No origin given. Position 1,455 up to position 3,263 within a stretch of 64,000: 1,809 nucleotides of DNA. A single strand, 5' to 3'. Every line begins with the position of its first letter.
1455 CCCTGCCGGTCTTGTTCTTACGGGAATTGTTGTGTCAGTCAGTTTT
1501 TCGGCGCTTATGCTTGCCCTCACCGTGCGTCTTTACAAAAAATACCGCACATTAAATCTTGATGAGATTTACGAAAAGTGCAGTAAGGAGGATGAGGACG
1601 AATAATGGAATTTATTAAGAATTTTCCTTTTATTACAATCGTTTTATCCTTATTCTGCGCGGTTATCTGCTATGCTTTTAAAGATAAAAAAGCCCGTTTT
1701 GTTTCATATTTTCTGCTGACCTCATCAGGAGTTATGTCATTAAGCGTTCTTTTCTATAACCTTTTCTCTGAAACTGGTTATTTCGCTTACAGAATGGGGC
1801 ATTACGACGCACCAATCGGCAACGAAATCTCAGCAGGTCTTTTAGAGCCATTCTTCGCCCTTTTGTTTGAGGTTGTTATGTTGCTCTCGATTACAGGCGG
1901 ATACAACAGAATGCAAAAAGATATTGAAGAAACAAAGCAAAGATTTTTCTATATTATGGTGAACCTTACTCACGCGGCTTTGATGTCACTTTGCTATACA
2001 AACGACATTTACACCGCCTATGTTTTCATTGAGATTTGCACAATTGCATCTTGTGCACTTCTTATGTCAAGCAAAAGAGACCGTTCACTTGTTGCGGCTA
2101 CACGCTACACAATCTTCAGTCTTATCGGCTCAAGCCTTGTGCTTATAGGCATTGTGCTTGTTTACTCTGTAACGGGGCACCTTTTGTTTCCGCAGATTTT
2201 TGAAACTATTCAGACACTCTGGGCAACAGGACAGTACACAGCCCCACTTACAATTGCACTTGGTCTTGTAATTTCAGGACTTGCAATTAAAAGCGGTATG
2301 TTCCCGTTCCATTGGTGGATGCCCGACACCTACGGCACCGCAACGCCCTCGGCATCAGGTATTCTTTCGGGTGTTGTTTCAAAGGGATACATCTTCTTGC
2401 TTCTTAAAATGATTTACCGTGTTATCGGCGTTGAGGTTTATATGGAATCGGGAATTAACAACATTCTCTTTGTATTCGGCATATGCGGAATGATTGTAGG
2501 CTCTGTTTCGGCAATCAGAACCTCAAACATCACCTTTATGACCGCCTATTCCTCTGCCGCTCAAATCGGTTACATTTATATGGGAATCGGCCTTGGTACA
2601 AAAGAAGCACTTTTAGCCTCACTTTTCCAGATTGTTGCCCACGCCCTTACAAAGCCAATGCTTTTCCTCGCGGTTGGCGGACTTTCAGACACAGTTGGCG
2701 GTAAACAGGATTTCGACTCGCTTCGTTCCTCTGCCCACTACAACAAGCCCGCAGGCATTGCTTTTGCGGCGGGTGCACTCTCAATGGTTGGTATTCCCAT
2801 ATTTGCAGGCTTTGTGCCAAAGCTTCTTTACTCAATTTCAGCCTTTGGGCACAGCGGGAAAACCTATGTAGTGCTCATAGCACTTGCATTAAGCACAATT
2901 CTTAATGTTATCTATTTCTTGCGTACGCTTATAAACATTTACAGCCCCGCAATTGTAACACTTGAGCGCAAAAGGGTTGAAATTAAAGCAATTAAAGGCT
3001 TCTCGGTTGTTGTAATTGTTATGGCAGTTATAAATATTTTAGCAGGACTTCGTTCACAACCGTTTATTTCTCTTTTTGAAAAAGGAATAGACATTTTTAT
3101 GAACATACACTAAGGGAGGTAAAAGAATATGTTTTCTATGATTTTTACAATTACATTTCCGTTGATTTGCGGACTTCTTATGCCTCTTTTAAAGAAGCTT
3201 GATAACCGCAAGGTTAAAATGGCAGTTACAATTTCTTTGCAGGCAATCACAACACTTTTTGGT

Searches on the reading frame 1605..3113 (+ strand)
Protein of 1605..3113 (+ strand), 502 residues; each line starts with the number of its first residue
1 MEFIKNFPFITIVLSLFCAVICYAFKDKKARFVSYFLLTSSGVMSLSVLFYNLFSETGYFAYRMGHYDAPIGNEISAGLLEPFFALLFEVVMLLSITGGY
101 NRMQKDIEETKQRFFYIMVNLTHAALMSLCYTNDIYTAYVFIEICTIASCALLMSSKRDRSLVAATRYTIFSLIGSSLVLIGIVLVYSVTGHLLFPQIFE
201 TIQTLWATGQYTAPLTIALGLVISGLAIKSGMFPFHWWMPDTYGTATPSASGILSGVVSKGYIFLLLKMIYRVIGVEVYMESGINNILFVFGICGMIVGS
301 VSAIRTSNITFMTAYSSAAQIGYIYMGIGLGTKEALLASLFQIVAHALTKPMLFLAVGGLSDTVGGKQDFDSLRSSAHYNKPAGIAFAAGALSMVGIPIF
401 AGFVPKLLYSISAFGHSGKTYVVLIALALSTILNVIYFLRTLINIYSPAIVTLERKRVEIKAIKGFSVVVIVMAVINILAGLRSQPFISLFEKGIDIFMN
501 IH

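Call 80: search_protein_families(library=pfam, proteins=[window:1605-3113:+], max_evalue=0.00001)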
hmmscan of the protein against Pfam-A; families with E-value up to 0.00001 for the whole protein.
window:1605-3113:+ (502 aa): 1 family
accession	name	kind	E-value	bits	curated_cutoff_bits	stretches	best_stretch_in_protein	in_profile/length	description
PF00361.26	Proton_antipo_M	-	1.1e-43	150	21.5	1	133-424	2-286/294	NADH:quinone oxidoreductase/Mrp antiporter, TM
